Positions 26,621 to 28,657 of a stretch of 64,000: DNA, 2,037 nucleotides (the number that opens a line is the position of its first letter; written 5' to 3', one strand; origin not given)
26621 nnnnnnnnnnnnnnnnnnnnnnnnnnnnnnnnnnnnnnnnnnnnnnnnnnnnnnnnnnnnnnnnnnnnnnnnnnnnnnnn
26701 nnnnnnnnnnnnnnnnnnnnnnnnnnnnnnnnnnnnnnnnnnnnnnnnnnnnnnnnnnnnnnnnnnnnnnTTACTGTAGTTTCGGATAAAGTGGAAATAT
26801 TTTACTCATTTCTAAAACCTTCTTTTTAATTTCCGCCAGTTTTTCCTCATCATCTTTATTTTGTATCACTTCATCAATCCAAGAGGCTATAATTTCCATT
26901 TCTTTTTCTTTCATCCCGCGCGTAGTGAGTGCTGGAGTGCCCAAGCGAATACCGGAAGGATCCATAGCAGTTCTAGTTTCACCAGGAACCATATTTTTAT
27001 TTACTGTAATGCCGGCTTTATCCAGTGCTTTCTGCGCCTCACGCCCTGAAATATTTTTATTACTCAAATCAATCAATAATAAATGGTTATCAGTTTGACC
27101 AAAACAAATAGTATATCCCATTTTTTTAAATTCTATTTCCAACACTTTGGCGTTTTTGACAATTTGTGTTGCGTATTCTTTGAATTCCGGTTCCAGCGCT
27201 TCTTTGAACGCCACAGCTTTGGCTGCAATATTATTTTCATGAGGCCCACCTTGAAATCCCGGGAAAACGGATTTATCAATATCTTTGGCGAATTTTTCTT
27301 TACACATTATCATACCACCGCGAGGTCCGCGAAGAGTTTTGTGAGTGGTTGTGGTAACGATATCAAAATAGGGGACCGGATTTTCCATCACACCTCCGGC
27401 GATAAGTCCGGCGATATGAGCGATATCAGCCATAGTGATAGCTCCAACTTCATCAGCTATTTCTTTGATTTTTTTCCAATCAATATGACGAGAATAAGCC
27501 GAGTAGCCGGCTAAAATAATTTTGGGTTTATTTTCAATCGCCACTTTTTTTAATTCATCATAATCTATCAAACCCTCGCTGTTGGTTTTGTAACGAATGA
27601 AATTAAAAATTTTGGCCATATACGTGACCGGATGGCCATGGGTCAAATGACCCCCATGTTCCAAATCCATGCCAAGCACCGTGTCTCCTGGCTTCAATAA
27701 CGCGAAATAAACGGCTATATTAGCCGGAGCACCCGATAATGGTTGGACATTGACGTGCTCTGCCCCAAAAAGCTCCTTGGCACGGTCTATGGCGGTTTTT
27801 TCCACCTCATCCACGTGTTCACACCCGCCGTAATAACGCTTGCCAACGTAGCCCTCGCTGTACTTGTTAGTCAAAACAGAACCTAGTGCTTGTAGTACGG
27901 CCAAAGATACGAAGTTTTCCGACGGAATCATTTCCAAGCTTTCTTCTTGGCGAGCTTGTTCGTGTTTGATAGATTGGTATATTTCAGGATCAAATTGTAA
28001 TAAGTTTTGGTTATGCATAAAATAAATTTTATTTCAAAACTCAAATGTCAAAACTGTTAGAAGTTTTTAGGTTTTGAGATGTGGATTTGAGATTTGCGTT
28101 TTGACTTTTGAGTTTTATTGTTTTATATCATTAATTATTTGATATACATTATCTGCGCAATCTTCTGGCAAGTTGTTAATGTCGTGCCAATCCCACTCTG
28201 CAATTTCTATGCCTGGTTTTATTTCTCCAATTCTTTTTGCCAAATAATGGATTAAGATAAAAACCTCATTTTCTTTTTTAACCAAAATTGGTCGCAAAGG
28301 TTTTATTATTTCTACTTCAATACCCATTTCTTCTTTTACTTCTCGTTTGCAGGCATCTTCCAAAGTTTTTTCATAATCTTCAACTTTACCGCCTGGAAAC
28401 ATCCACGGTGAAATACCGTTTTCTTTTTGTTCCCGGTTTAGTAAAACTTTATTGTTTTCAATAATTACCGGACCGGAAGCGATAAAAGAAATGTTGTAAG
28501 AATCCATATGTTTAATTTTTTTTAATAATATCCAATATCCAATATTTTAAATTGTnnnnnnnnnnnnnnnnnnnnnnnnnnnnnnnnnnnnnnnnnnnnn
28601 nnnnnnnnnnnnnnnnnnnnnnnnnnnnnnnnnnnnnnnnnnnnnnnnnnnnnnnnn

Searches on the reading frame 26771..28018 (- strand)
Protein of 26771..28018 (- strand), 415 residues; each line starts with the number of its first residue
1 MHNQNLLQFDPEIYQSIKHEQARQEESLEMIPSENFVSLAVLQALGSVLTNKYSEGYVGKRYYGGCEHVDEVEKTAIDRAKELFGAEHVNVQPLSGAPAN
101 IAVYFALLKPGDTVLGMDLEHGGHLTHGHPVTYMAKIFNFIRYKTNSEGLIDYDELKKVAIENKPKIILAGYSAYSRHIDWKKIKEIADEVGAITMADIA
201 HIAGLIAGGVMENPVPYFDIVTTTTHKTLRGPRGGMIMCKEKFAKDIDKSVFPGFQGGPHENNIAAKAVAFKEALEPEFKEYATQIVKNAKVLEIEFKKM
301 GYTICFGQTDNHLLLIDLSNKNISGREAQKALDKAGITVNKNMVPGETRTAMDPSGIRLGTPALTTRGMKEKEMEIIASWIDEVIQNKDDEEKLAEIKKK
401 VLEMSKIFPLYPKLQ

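Call 3: search_protein_families(library=pfam, proteins=[window:26771-28018:-], max_evalue=0.01)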
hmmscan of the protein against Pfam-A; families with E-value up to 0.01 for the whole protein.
window:26771-28018:- (415 aa): 3 families
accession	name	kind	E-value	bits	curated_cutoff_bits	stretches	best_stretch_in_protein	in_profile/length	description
PF00464.25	SHMT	-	2.9e-164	546.8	27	1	8-381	3-399/399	Serine hydroxymethyltransferase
PF00155.27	Aminotran_1_2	-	1e-11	45.1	19.7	1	63-370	38-355/361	Aminotransferase class I and II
PF01212.27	Beta_elim_lyase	-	7.9e-05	22.5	27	1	58-264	23-215/288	Beta-eliminating lyase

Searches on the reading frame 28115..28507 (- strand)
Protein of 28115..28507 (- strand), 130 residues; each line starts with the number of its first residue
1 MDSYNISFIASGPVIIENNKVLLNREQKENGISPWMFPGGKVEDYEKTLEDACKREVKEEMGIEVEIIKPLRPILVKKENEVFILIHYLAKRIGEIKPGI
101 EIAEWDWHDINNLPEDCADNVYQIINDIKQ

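Call 3: search_protein_families(library=pfam, proteins=[window:28115-28507:-], max_evalue=0.01)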
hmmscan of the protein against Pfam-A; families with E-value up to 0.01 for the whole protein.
window:28115-28507:- (130 aa): 3 families
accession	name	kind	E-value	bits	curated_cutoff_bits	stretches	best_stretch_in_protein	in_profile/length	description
PF00293.34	NUDIX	-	1.2e-17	64.6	21.1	1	14-115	8-121/134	NUDIX domain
PF22327.2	Nudt16-like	-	6.2e-05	23.4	27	1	37-69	37-69/161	U8 snoRNA-decapping enzyme-like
PF14815.12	NUDIX_4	-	0.00043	20.5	35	1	15-72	5-60/113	NUDIX domain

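Call 4: search_protein_families(library=ncbifam, proteins=[window:28115-28507:-], max_evalue=0.01)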
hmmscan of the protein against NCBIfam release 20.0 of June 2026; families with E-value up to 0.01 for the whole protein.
window:28115-28507:- (130 aa): 21 families
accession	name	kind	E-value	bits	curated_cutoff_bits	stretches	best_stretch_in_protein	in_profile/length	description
NF006530.0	PRK08999.1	equivalog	7.6e-12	44.9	245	1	14-109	13-108/315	Nudix family hydrolase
TIGR00586.1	mutt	equivalog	7.1e-11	42.2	97.9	1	9-116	7-114/129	8-oxo-dGTP diphosphatase MutT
NF008044.0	PRK10776.1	equivalog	5.9e-10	39.1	148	1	9-116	6-113/130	8-oxo-dGTP diphosphatase MutT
NF041652.1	Nud_hyd_Dein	equivalog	1.4e-08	35.1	200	1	8-98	13-108/152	Nudix hydrolase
NF003787.0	PRK05379.1-4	equivalog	3.3e-08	32.9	449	1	3-65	203-264/346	bifunctional nicotinamide-nucleotide adenylyltransferase/Nudix hydroxylase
NF003788.0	PRK05379.1-5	equivalog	4.8e-08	32.7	354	1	4-66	209-270/351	bifunctional nicotinamide-nucleotide adenylyltransferase/Nudix hydroxylase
TIGR02705.1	nudix_YtkD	equivalog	1.1e-07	31.6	154.4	1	18-89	33-100/156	RNA deprotection pyrophosphohydrolase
NF007834.0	PRK10546.1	equivalog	1.2e-07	31.6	156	1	14-67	10-63/135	pyrimidine (deoxy)nucleoside triphosphate diphosphatase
NF012016.0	PRK15472.1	equivalog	3.8e-06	26.7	95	1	12-67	8-64/141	nucleoside triphosphatase NudI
NF003786.0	PRK05379.1-2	equivalog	1.2e-05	24.6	397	1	4-65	214-274/354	bifunctional nicotinamide-nucleotide adenylyltransferase/Nudix hydroxylase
NF001938.0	PRK00714.1-5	equivalog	1.8e-05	24.2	116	1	19-66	25-78/172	RNA pyrophosphohydrolase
NF003791.0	PRK05379.2-3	equivalog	2.8e-05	23.5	409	1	3-67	197-260/340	bifunctional nicotinamide-nucleotide adenylyltransferase/Nudix hydroxylase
NF001937.0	PRK00714.1-4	equivalog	7.2e-05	22.5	139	1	17-70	18-67/161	RNA pyrophosphohydrolase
NF001936.0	PRK00714.1-3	equivalog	0.00023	21.1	118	1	18-69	22-71/155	RNA pyrophosphohydrolase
NF008736.0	PRK11762.1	equivalog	0.00095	18.7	169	1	15-75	55-115/186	ADP compounds hydrolase NudE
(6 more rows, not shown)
